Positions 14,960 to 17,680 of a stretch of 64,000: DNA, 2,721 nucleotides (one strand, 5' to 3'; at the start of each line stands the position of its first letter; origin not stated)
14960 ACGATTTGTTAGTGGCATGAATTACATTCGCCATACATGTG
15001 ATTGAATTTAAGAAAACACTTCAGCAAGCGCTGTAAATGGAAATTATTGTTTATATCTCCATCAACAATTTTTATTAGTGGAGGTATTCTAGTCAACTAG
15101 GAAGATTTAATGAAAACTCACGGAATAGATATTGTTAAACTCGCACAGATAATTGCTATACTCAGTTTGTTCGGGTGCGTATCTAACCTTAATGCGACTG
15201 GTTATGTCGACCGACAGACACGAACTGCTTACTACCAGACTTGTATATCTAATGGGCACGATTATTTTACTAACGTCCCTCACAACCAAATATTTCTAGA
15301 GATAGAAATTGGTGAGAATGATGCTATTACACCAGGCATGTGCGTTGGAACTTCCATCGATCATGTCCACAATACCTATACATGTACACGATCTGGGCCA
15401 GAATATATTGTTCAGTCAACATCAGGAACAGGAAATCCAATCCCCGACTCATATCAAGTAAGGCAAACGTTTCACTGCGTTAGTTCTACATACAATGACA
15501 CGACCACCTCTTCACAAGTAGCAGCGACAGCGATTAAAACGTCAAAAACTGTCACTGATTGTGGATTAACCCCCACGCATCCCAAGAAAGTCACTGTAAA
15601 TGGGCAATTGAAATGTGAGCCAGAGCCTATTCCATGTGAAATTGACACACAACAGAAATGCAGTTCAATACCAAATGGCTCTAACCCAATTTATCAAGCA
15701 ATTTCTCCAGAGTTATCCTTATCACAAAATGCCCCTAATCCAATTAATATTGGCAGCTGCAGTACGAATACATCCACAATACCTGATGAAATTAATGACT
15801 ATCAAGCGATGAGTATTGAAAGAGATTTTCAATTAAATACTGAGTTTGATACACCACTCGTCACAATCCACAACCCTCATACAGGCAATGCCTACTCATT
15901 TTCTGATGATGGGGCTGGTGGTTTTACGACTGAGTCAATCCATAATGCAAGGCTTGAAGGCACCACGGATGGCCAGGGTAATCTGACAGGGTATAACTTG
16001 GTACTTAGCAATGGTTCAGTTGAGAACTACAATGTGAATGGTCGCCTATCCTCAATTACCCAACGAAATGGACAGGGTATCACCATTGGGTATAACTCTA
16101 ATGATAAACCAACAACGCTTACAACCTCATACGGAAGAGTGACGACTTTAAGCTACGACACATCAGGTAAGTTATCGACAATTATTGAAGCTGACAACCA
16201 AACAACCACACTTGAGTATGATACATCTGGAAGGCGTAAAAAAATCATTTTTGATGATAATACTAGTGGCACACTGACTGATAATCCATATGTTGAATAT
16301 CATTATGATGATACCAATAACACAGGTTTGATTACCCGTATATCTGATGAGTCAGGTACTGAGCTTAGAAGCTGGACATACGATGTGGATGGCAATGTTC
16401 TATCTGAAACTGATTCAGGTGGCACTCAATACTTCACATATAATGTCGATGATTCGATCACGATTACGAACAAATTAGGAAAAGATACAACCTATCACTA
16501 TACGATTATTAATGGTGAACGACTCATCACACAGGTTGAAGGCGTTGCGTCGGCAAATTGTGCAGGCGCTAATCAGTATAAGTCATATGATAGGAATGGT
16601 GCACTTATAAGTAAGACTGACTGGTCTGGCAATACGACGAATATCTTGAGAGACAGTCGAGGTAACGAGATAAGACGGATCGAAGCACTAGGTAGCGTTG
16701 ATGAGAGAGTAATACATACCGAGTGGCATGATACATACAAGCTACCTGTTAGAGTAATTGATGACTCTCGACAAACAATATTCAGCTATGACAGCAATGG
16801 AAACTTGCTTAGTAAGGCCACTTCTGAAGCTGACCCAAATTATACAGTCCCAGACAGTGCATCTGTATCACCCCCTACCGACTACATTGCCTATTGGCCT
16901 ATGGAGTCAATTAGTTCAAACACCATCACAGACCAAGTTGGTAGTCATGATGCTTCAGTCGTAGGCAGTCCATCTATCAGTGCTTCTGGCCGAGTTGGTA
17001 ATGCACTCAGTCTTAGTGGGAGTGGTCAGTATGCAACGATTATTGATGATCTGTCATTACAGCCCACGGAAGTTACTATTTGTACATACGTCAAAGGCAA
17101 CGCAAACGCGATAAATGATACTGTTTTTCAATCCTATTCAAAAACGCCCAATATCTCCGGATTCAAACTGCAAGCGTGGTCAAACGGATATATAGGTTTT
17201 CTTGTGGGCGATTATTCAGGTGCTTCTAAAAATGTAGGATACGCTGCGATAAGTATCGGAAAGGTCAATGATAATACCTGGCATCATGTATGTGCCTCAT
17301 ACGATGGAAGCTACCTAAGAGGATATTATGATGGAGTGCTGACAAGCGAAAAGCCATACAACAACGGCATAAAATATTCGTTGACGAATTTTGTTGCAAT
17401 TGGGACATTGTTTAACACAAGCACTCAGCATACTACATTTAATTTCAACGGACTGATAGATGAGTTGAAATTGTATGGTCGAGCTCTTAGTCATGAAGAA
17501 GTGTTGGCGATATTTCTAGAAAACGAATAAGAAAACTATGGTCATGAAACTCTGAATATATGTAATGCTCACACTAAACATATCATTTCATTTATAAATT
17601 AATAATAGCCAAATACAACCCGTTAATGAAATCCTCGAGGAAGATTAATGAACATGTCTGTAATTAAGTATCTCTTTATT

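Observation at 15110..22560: Three tandem, strongly diverged A paralogs upstream of a single B gene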

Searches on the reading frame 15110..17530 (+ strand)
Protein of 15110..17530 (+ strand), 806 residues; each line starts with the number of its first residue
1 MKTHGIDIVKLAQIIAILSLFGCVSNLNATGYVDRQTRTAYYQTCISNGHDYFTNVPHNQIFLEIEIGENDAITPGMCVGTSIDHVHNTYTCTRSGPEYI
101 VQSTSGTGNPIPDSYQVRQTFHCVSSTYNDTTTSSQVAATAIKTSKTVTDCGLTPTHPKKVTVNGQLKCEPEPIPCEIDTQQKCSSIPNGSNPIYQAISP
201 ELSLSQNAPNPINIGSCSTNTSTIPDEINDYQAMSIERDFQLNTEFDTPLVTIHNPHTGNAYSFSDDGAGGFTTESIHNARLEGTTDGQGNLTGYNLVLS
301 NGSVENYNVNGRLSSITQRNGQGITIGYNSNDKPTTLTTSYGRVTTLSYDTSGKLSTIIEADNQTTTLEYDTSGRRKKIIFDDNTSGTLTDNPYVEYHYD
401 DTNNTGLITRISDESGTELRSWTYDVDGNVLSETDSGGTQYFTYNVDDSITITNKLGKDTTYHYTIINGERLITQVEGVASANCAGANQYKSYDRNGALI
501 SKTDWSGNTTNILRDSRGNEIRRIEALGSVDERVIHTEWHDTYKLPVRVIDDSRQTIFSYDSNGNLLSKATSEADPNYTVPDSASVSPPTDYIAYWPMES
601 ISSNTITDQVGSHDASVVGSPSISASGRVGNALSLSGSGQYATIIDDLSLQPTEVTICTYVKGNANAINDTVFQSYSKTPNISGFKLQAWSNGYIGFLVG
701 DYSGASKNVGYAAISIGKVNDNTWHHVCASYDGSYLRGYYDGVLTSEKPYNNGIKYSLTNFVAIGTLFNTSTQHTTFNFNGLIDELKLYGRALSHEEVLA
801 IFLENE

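Call 5: search_protein_families(library=pfam, proteins=[window:15110-17530:+], max_evalue=0.01)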
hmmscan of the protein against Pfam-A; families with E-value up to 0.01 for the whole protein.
window:15110-17530:+ (806 aa): 5 families
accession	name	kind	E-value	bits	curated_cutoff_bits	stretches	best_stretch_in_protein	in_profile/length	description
PF13385.13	Laminin_G_3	-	1.1e-19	71.5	27.6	1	637-798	2-150/151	Concanavalin A-like lectin/glucanases superfamily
PF05593.20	RHS_repeat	-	3.3e-17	62.9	22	3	405-439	4-37/38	RHS Repeat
PF07661.19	MORN_2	-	0.0006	20.2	29.6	0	559-571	7-19/22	MORN repeat variant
PF02210.31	Laminin_G_2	-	0.00065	20.6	22.9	1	716-790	47-125/126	Laminin G domain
PF02973.23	Sialidase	-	0.0067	16.4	26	0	762-804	147-187/189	Sialidase, N-terminal domain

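Call 9: find_homologous_proteins(query=A2, max_evalue=0.00001)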
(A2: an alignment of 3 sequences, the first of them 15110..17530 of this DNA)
Query A2 (3 sequences) (806 aa, profile of the alignment): 160 proteins with E <= 0.00001 among 8000 candidates; the best 120 are listed.
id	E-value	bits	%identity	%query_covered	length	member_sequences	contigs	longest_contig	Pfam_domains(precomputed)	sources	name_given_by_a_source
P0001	0.0e+0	1318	88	98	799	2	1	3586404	PF05593.20,PF13385.14,PF25023.2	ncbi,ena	-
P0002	3.5e-79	285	33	34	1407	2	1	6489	PF05593.20,PF25023.2,PF20148.5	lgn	-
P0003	4.2e-75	272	33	38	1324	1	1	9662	PF05593.20,PF25023.2,PF20148.5,PF03527.21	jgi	-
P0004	3.4e-71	259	32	40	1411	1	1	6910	PF05593.20,PF25023.2,PF20148.5,PF03527.21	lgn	-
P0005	1.4e-69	253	33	37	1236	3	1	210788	PF05593.20,PF25023.2,PF20148.5,PF03527.21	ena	-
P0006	1.3e-64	237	29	52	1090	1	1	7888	PF05593.20,PF25023.2,PF20148.5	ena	-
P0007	1.6e-61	227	32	35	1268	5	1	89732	PF05593.20,PF25023.2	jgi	-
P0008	1.3e-60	224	39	35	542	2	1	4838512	PF05593.20,PF25023.2,PF20148.5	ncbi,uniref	ncbi:DUF6531 domain-containing protein [Microbulbifer sp. SSSA002]|uniref:DUF6531 domain-containing 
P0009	5.7e-59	218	31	40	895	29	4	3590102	PF00754.32,PF05593.20,PF22633.4,PF25023.2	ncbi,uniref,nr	ncbi:RHS repeat domain-containing protein [Ralstonia solanacearum]|uniref:RHS repeat domain-containi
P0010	4.1e-58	215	31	32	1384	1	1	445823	PF05593.20,PF25023.2,PF20148.5,PF03527.21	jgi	jgi:RHS repeat-associated protein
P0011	6.3e-58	215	32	36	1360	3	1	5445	PF05593.20,PF25275.2,PF25023.2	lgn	-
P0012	1.3e-57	214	33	26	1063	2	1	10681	PF05593.20,PF25023.2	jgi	jgi:RHS repeat-associated protein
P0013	2.8e-56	209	34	34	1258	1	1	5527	PF05593.20,PF25023.2,PF20148.5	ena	-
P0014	6.1e-55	205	33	35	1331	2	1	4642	PF05593.20,PF25023.2,PF20148.5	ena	-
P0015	5.7e-54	202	35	34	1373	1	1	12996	PF05593.20,PF25023.2,PF20148.5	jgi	jgi:RHS repeat-associated protein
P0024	3.5e-48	183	33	36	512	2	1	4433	PF05593.20,PF25023.2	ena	-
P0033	1.6e-42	164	27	50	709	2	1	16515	PF05593.20,PF25023.2,PF20148.5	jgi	jgi:YD repeat-containing protein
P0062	4.5e-29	119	30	40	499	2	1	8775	PF05593.20,PF25023.2,PF20148.5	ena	-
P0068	1.4e-27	115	27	21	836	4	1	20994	PF05593.20,PF25023.2,PF20148.5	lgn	-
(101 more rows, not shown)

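Call 10: find_encoding_contigs(protein=P0001, flank=10000, max_places=4)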
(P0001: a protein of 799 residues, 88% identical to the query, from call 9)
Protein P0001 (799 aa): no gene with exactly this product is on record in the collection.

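Call 13: find_encoding_contigs(protein=P0140, flank=10000, max_places=3)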
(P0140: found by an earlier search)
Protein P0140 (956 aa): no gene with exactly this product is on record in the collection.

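Call 14: find_related_loci(query=A2, collection=genome_contigs, flank=10000)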
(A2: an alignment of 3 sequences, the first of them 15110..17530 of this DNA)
Query A2 (806 aa) in genome_contigs; peptide patterns used: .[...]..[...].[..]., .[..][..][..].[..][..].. (x = any residue, [..] = any of these).
45 stretches matched a pattern; 8 encode a relative of the query (tblastn E <= 1e-3); 8 distinct loci.
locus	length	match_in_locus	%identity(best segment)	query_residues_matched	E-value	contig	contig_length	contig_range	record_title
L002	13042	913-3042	31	282-576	1e-32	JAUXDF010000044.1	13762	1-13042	MAG: Spongiibacteraceae bacterium isolate CSMAG_2844 CSMAG_2844_k119_47408_length_13762_cov_10.0000, whole genome shotgu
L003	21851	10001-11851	23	265-577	9e-10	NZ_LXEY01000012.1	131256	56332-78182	Enteractinococcus helveticum strain UASWS1574 109, whole genome shotgun sequence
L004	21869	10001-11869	25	285-721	6e-9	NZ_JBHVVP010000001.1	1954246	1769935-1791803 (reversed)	Streptomyces sp. NPDC058198 NPDC058198_383_D2.ctg-0001, whole genome shotgun sequence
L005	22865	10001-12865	26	267-800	1e-7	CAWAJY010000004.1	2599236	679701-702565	MAG: uncultured Actinomycetes bacterium isolate MFD02579.bin.2.11 genome assembly, contig: contig_4210, whole genome sho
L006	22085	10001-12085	29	285-578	2e-11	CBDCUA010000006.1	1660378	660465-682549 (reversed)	MAG: Phycisphaeraceae bacterium isolate ab2f064c-c327-4047-8da2-9c7ef337f7e9 genome assembly, contig: contig_6, whole ge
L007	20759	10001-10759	26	267-567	3e-6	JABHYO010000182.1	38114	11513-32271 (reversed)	MAG: Gammaproteobacteria bacterium isolate SI047_bin61 k141_977977, whole genome shotgun sequence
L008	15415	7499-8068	31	345-525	7e-6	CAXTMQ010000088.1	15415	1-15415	MAG TPA_asm: uncultured Pyrinomonadaceae bacterium isolate public_SRR14722145_metawrap_bin.7 genome assembly, contig: pu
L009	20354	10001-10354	27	319-451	4e-4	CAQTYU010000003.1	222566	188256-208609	MAG TPA_asm: Candidatus Borkfalkiaceae bacterium isolate MGBC129175 genome assembly, contig: MGBC129175.3, whole genome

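Call 19: find_encoding_contigs(protein=P0008, flank=8000, max_places=2)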
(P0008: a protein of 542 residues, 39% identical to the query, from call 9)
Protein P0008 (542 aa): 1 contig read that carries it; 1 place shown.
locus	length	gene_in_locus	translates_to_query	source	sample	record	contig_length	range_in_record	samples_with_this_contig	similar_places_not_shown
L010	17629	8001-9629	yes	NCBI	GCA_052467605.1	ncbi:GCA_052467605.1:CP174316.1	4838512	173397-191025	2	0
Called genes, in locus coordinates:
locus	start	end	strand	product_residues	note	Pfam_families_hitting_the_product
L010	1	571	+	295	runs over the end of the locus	PF00857:Isochorismatase, PF00550:PP-binding (weak)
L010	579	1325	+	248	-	PF00106:adh_short, PF13561:adh_short_C2, PF08659:KR (weak), PF23441:SDR (weak)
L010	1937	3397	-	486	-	PF20042:DUF6444, PF03050:DDE_Tnp_IS66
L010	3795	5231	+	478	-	PF03050:DDE_Tnp_IS66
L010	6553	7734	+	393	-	PF25023:TEN_YD-shell (faint), PF05593:RHS_repeat (faint)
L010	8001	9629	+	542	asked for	PF20148:DUF6531, PF25023:TEN_YD-shell (faint), PF05593:RHS_repeat (weak)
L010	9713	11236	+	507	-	PF05593:RHS_repeat (faint)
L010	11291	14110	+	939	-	PF25023:TEN_YD-shell, PF05593:RHS_repeat (weak), PF25023:TEN_YD-shell, PF05593:RHS_repeat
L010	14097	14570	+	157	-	-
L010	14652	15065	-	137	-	PF01609:DDE_Tnp_1, PF13586:DDE_Tnp_1_2 (faint)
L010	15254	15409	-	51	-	PF13340:DUF4096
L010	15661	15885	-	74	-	-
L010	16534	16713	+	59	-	PF02599:CsrA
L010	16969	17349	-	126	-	-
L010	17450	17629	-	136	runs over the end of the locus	PF00581:Rhodanese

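Call 20: find_encoding_contigs(protein=P0024, flank=8000, max_places=2)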
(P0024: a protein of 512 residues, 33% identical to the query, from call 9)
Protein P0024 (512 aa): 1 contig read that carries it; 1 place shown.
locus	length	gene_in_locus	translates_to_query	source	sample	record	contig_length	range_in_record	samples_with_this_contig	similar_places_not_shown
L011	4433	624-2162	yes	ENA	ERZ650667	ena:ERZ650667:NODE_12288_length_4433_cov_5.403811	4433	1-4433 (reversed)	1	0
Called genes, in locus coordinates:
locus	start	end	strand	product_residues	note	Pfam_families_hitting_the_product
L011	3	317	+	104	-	?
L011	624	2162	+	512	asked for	PF25023:TEN_YD-shell, PF05593:RHS_repeat (weak)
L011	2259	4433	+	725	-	?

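Call 21: find_encoding_contigs(protein=P0009, flank=8000, max_places=2)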
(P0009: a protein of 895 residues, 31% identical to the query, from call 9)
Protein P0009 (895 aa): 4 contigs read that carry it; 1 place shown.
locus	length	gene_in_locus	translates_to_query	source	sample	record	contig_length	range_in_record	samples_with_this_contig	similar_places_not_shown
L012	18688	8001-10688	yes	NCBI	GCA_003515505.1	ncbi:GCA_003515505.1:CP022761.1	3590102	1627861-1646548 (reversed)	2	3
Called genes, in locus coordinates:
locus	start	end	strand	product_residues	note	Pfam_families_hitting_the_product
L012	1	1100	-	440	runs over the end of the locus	PF03631:Virul_fac_BrkB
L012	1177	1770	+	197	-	PF03358:FMN_red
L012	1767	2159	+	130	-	PF09842:DUF2069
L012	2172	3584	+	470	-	PF01565:FAD_binding_4, PF02913:FAD-oxidase_C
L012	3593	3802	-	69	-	-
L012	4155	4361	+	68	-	-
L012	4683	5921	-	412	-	PF14237:GYF_2, PF06271:RDD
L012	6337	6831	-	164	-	-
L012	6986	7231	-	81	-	-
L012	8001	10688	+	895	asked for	PF25023:TEN_YD-shell, PF05593:RHS_repeat, PF25023:TEN_YD-shell, PF05593:RHS_repeat, PF22633:F5_F8_type_C_2 (faint), PF05593:RHS_repeat, PF00754:F5_F8_type_C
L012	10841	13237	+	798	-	PF25023:TEN_YD-shell, PF05593:RHS_repeat, PF25023:TEN_YD-shell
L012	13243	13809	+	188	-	-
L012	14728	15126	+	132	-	-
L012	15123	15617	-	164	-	-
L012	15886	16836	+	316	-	PF00156:Pribosyltran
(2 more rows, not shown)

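Call 47: find_encoding_contigs(protein=P0062, flank=9000, max_places=2)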
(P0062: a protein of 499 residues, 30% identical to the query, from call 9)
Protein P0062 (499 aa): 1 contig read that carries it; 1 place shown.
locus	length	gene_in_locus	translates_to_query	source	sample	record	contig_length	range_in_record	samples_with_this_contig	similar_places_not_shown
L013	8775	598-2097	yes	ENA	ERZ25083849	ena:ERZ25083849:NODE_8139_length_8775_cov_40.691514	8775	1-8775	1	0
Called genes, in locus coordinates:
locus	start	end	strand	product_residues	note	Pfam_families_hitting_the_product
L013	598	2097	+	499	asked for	PF20148:DUF6531, PF25023:TEN_YD-shell (weak), PF05593:RHS_repeat (weak)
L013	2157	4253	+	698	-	PF20148:DUF6531, PF25023:TEN_YD-shell, PF05593:RHS_repeat (weak)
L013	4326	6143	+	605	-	PF20148:DUF6531, PF05593:RHS_repeat (weak)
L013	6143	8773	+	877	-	?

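Call 48: find_encoding_contigs(protein=P0033, flank=10000, max_places=2)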
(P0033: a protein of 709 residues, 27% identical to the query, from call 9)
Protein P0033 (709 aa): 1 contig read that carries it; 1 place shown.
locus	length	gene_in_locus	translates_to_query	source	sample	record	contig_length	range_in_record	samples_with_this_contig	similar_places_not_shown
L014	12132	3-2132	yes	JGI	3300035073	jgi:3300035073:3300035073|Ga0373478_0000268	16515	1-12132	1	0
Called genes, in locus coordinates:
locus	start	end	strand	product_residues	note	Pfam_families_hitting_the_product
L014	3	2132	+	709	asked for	PF20148:DUF6531, PF25023:TEN_YD-shell, PF05593:RHS_repeat, PF25023:TEN_YD-shell (weak), PF05593:RHS_repeat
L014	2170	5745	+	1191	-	PF18998:Flg_new_2, PF05593:RHS_repeat, PF25023:TEN_YD-shell, PF05593:RHS_repeat, PF25023:TEN_YD-shell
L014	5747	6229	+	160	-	-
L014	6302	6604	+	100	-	-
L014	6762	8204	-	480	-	PF14082:SduA_C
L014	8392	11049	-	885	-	PF04851:ResIII, PF00270:DEAD (faint)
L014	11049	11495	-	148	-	-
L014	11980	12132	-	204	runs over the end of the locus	PF01555:N6_N4_Mtase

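Call 49: find_encoding_contigs(protein=P0068, flank=10000, max_places=2)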
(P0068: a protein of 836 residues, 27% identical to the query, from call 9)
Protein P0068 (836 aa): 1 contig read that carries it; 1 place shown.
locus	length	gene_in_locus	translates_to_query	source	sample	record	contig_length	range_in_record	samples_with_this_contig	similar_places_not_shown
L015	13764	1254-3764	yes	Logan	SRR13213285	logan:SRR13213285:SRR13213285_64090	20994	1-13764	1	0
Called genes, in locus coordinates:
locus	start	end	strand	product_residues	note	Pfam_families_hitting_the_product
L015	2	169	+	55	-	?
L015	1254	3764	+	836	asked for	PF20148:DUF6531, PF25023:TEN_YD-shell, PF05593:RHS_repeat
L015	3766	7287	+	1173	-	PF16640:Big_3_5, PF25023:TEN_YD-shell (weak), PF05593:RHS_repeat (weak), PF25023:TEN_YD-shell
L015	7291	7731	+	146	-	-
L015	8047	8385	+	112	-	-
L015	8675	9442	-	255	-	PF12697:Abhydrolase_6, PF00975:Thioesterase (weak), PF00561:Abhydrolase_1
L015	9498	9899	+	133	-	PF00376:MerR, PF13411:MerR_1, PF09278:MerR-DNA-bind (weak)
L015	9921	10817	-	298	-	PF00126:HTH_1, PF03466:LysR_substrate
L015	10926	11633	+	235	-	PF00106:adh_short, PF13561:adh_short_C2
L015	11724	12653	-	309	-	PF00126:HTH_1, PF03466:LysR_substrate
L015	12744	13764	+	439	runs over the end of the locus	PF07690:MFS_1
